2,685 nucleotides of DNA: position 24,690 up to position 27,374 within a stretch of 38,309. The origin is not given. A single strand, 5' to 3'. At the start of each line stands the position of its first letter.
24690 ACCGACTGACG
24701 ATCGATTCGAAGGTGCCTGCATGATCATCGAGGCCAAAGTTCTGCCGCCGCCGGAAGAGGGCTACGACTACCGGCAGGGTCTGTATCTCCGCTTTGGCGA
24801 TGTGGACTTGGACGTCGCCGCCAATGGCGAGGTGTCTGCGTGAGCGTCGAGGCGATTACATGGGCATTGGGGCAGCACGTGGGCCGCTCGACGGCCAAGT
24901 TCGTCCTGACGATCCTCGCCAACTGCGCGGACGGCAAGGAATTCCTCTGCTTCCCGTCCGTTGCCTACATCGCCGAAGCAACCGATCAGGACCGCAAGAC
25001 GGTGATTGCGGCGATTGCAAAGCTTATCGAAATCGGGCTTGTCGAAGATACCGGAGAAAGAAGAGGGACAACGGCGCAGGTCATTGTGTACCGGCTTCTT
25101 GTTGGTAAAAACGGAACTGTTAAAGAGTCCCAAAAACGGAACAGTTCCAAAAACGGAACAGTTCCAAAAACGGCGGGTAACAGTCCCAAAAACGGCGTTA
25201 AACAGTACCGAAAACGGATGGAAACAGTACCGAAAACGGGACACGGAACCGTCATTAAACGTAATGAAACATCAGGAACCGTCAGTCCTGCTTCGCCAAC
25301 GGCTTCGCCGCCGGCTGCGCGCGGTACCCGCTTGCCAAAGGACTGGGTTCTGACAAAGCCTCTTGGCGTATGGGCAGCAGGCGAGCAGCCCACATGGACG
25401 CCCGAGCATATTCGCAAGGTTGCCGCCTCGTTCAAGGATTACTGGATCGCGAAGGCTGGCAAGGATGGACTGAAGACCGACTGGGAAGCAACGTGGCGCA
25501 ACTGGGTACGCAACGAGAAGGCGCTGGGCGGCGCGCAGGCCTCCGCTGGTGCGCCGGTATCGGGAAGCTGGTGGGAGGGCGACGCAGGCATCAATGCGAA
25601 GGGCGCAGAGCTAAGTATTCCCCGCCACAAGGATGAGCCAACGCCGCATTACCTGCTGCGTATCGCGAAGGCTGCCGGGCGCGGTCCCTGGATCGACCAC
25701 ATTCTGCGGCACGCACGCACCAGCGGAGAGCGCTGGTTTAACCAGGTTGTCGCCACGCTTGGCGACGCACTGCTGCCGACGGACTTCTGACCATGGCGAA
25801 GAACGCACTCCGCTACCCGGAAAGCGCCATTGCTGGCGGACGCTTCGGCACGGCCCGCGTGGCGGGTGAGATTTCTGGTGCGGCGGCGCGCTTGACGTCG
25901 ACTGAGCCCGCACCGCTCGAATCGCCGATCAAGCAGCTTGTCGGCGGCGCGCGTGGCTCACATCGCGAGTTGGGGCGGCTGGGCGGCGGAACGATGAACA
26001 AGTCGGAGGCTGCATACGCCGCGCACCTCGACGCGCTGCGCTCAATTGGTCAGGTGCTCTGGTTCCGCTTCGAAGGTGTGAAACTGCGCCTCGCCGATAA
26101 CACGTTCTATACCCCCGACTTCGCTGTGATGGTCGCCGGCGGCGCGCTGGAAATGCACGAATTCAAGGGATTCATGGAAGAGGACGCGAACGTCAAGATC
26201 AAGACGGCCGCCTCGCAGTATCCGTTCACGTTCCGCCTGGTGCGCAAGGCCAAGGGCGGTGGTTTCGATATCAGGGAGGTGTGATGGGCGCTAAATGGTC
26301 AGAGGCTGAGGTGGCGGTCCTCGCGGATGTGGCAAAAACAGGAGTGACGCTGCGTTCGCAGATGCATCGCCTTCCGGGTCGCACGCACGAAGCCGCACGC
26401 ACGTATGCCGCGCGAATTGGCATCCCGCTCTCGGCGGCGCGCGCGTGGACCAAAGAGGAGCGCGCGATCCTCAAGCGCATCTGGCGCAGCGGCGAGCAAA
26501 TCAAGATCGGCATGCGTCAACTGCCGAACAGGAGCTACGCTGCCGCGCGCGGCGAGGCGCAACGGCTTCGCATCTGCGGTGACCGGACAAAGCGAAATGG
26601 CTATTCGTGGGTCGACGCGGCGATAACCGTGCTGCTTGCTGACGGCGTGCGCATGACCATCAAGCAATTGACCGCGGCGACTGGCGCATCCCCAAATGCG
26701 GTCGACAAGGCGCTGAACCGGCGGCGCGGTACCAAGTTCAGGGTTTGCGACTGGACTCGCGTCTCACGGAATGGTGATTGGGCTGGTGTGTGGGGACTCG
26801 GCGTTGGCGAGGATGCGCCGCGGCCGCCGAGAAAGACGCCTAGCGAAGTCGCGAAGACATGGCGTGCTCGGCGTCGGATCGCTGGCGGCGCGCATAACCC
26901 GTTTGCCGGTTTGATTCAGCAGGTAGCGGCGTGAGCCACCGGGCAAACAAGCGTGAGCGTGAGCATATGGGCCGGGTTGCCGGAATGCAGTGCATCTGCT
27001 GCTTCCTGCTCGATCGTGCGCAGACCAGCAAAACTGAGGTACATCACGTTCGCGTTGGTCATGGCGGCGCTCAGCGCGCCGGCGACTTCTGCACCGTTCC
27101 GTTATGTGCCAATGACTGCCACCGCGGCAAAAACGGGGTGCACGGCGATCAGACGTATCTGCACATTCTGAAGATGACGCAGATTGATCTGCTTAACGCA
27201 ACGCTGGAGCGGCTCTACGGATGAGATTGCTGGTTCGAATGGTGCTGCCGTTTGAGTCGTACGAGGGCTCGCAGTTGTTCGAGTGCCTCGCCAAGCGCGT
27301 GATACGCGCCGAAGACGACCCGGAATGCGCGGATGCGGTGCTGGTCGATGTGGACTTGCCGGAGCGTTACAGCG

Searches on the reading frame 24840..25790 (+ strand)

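Call 80: search_protein_families(library=pfam, proteins=[window:24840-25790:+], max_evalue=0.01)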
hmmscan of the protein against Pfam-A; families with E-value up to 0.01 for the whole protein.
window:24840-25790:+ (316 aa): 1 family
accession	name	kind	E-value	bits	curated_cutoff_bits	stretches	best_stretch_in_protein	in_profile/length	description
PF13730.12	HTH_36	-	3.4e-10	40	25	1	18-68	6-55/55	Helix-turn-helix domain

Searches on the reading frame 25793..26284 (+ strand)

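Call 80: search_protein_families(library=pfam, proteins=[window:25793-26284:+], max_evalue=0.01)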
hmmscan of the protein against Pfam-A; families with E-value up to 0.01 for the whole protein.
window:25793-26284:+ (163 aa): 1 family
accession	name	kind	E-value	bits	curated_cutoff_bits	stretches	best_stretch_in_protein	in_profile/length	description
PF06356.17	DUF1064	-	0.003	18.4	24.7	1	103-144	61-102/117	Protein of unknown function (DUF1064)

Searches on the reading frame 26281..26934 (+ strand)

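Call 80: search_protein_families(library=pfam, proteins=[window:26281-26934:+], max_evalue=0.01)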
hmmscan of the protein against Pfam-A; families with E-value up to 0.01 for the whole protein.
window:26281-26934:+ (217 aa): 1 family
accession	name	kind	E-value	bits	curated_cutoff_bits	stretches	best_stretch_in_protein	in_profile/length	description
PF12324.14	HTH_15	-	0.00054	20.5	27.2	1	109-146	20-57/74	Helix-turn-helix domain of alkylmercury lyase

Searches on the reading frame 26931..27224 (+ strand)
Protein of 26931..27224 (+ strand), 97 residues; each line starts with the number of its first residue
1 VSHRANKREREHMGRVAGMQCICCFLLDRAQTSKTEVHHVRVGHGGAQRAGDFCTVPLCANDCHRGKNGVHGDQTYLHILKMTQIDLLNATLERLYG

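Call 80: search_protein_families(library=pfam, proteins=[window:26931-27224:+], max_evalue=0.01)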
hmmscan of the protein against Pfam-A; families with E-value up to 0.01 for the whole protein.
window:26931-27224:+ (97 aa): 2 families
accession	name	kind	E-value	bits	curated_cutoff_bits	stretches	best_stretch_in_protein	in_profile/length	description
PF16786.11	RecA_dep_nuc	-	0.00017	22.1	26.9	1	9-71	5-62/103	Recombination enhancement, RecA-dependent nuclease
PF06147.18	DUF968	-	0.0027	18.2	27.8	1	11-77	91-149/171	Protein of unknown function (DUF968)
